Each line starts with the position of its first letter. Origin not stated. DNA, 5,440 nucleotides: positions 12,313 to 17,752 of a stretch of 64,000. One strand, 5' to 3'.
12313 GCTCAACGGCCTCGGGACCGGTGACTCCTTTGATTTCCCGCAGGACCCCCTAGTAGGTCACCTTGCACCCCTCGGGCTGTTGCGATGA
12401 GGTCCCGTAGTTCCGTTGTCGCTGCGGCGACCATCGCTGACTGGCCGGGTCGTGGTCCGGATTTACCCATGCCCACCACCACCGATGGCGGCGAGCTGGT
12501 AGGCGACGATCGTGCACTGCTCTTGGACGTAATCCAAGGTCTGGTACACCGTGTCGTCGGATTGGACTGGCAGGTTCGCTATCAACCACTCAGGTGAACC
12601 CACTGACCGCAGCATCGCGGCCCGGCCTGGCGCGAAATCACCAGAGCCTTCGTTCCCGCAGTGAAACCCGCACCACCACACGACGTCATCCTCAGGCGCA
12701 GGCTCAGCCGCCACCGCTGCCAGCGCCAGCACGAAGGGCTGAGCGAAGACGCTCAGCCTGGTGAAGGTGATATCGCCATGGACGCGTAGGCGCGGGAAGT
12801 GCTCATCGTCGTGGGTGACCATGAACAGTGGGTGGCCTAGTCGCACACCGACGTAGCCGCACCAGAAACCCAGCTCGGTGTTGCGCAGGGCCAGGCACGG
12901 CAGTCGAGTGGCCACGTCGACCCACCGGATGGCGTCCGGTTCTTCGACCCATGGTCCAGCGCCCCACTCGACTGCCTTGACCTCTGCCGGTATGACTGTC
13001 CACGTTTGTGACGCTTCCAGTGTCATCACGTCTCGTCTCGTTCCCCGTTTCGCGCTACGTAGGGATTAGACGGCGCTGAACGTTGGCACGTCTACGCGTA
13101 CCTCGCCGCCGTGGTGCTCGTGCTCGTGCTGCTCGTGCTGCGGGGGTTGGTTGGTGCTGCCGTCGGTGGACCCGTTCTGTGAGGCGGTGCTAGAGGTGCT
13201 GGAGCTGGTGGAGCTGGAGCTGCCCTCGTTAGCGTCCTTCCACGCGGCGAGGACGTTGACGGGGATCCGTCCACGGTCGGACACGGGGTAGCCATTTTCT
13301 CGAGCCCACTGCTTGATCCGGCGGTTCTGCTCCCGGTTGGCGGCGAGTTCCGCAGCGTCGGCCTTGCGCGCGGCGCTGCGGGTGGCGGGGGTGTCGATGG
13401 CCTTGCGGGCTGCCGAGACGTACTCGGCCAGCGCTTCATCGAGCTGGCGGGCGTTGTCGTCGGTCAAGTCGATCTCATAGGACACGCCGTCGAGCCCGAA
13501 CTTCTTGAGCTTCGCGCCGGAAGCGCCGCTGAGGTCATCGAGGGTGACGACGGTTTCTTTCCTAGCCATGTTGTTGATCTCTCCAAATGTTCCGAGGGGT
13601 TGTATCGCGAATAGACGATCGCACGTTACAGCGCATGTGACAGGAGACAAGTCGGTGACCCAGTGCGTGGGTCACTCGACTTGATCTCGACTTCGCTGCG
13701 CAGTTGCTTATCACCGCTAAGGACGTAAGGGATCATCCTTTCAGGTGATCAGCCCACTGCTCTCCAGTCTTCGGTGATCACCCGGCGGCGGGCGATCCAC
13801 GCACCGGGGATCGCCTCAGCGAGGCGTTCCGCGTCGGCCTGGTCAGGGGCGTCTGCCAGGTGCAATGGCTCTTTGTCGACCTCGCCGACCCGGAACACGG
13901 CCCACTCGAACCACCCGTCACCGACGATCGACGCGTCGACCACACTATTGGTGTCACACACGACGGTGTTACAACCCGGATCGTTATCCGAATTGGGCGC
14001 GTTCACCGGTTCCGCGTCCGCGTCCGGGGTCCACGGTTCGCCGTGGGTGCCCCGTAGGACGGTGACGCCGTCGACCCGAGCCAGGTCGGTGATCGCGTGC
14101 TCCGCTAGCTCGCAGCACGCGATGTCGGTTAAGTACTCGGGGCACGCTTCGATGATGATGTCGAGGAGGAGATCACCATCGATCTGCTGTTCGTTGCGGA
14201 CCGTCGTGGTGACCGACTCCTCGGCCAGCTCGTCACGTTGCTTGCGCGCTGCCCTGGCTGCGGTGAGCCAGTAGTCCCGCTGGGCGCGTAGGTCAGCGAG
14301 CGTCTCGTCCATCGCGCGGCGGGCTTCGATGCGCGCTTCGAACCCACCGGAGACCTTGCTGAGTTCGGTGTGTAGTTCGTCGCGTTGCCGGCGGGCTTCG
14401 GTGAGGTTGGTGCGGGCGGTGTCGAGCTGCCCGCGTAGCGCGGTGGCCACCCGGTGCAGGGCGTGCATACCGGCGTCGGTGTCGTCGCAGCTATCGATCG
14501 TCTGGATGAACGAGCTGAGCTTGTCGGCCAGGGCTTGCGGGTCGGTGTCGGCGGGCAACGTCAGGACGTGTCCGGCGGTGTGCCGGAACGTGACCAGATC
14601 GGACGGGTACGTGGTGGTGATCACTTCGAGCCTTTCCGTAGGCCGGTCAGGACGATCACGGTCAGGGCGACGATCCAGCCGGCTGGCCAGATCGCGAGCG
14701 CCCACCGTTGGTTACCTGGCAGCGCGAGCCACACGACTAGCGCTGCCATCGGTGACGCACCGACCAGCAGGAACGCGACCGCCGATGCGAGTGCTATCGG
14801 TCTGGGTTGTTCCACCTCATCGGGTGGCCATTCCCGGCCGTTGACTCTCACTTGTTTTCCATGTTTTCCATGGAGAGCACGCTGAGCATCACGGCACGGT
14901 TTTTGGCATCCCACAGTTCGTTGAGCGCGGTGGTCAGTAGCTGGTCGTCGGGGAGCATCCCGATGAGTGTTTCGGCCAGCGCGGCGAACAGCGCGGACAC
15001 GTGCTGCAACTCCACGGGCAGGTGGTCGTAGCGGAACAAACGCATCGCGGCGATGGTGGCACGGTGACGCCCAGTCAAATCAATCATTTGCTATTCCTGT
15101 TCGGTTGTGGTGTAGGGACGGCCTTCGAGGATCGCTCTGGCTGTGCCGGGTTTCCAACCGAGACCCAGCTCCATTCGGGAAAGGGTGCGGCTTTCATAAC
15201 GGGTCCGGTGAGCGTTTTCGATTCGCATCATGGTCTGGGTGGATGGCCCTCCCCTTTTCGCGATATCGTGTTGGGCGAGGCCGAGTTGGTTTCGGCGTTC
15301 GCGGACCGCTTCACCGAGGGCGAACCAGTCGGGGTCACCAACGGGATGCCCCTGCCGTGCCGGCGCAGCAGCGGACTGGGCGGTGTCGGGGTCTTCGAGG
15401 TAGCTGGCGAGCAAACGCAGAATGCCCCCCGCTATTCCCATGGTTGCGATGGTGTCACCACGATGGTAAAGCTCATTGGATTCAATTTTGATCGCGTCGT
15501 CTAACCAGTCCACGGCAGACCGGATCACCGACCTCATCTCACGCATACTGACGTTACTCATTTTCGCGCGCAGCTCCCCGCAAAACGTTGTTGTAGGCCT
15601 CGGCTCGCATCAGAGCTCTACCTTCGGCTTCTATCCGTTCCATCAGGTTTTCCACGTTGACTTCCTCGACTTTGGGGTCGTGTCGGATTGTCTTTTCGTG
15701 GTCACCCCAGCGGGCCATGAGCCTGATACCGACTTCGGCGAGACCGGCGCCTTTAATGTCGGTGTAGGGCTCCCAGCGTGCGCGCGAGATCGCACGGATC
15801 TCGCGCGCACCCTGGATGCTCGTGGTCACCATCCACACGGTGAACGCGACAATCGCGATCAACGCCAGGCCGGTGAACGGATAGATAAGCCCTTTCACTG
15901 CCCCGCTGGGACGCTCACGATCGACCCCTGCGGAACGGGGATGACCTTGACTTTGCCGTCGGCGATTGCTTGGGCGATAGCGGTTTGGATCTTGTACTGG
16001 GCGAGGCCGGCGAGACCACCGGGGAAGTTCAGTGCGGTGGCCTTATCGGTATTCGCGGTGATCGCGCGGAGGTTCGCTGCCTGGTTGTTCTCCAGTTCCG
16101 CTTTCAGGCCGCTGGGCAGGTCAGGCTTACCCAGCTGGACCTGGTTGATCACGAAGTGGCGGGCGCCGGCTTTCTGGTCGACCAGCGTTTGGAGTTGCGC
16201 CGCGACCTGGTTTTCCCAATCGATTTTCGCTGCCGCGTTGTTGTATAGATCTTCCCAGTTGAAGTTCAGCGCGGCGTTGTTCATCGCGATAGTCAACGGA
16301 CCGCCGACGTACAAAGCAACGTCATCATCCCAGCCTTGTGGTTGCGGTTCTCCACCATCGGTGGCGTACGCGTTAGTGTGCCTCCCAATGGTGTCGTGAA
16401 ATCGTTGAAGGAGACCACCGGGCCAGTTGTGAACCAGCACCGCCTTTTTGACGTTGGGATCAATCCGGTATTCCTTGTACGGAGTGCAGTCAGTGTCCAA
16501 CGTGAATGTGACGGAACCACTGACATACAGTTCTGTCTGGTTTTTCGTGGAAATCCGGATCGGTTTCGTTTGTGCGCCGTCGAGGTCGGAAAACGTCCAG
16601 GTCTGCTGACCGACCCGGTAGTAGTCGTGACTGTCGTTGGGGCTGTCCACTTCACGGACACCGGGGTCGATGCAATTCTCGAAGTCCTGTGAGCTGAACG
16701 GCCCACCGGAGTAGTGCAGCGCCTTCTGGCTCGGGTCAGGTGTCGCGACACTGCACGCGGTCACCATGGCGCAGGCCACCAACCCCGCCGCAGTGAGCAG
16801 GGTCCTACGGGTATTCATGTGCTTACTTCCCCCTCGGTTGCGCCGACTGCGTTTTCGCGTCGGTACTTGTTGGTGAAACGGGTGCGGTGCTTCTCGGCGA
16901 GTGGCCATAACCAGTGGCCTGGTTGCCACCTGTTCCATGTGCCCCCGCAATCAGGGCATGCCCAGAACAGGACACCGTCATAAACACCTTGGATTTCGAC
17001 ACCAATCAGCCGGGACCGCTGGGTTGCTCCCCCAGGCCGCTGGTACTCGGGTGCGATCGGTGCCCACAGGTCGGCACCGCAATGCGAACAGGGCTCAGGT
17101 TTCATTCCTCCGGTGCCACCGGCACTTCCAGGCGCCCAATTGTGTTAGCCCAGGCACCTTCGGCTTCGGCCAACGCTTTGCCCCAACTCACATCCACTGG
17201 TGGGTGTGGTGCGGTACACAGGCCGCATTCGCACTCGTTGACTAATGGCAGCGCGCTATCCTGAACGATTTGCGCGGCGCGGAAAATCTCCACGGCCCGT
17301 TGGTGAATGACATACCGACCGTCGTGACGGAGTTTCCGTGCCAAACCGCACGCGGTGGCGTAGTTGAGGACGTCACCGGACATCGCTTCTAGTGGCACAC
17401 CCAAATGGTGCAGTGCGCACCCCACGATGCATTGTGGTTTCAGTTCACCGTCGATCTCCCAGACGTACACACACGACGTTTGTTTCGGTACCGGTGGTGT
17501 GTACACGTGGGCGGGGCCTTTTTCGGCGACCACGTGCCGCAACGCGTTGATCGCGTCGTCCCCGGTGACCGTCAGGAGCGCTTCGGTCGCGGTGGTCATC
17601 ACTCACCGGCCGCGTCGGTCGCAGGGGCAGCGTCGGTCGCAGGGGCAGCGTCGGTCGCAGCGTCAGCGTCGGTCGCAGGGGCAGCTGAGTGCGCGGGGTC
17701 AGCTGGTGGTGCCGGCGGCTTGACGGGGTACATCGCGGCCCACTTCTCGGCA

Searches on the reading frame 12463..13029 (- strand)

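Call 61: search_protein_families(library=phrogs, proteins=[window:12463-13029:-], max_evalue=0.001)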
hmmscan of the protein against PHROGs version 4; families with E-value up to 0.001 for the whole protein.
window:12463-13029:- (188 aa): 1 family
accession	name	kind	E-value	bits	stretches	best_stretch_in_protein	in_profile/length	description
phrog_2164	-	unknown function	6e-15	56.4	1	20-181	8-127/135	-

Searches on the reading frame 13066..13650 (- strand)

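Call 61: search_protein_families(library=phrogs, proteins=[window:13066-13650:-], max_evalue=0.001)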
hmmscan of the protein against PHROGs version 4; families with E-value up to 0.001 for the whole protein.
window:13066-13650:- (194 aa): 4 families
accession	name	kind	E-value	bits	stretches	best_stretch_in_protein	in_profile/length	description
phrog_1223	-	DNA, RNA and nucleotide metabolism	2.7e-30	106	1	28-143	1-120/123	nucloid associated Lsr2-like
phrog_6509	-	DNA, RNA and nucleotide metabolism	6.1e-16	59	1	30-92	4-67/70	Lsr2-like DNA bridging protein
phrog_31427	-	unknown function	3e-06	28.5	1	78-143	93-158/160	-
phrog_6269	-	DNA, RNA and nucleotide metabolism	1.1e-05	26.3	1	72-143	30-107/188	Lsr2-like DNA bridging protein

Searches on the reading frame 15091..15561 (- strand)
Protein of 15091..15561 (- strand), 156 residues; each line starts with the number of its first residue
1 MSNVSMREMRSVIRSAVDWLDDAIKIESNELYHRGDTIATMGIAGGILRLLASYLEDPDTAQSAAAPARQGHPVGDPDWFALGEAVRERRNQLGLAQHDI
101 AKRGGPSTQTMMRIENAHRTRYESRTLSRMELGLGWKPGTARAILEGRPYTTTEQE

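Call 61: search_protein_families(library=phrogs, proteins=[window:15091-15561:-], max_evalue=0.001)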
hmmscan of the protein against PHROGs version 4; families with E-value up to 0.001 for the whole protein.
window:15091-15561:- (156 aa): 4 families
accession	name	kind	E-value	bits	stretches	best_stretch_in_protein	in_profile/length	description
phrog_6288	-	unknown function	3.2e-16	60.8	1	80-153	28-101/322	-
phrog_37057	-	transcription regulation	0.00017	22.7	1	80-149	12-80/144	transcriptional regulator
phrog_1373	-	transcription regulation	0.00036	21.6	1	52-117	42-99/166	transcriptional regulator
phrog_7241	-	transcription regulation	0.0005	21.1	1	85-138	65-117/122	transcriptional regulator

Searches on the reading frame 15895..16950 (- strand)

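Call 17: search_protein_families(library=phrogs, proteins=[window:15895-16950:-], max_evalue=0.001)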
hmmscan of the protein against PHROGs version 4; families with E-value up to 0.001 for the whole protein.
window:15895-16950:- (351 aa): 1 family
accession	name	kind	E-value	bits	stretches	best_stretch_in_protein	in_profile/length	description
phrog_200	-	other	8.8e-21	75.4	1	38-306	72-286/379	lipoprotein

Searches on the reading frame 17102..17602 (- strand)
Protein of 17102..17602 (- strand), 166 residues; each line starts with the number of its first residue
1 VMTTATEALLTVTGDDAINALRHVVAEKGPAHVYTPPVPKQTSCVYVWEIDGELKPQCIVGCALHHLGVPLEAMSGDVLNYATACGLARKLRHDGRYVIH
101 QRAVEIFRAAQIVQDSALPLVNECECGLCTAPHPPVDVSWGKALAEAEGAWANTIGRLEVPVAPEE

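Call 61: search_protein_families(library=phrogs, proteins=[window:17102-17602:-], max_evalue=0.001)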
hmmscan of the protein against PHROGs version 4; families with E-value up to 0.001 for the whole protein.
window:17102-17602:- (166 aa): 1 family
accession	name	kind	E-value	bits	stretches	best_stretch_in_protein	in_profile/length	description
phrog_572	-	unknown function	2.9e-14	54.2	1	11-117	4-109/127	-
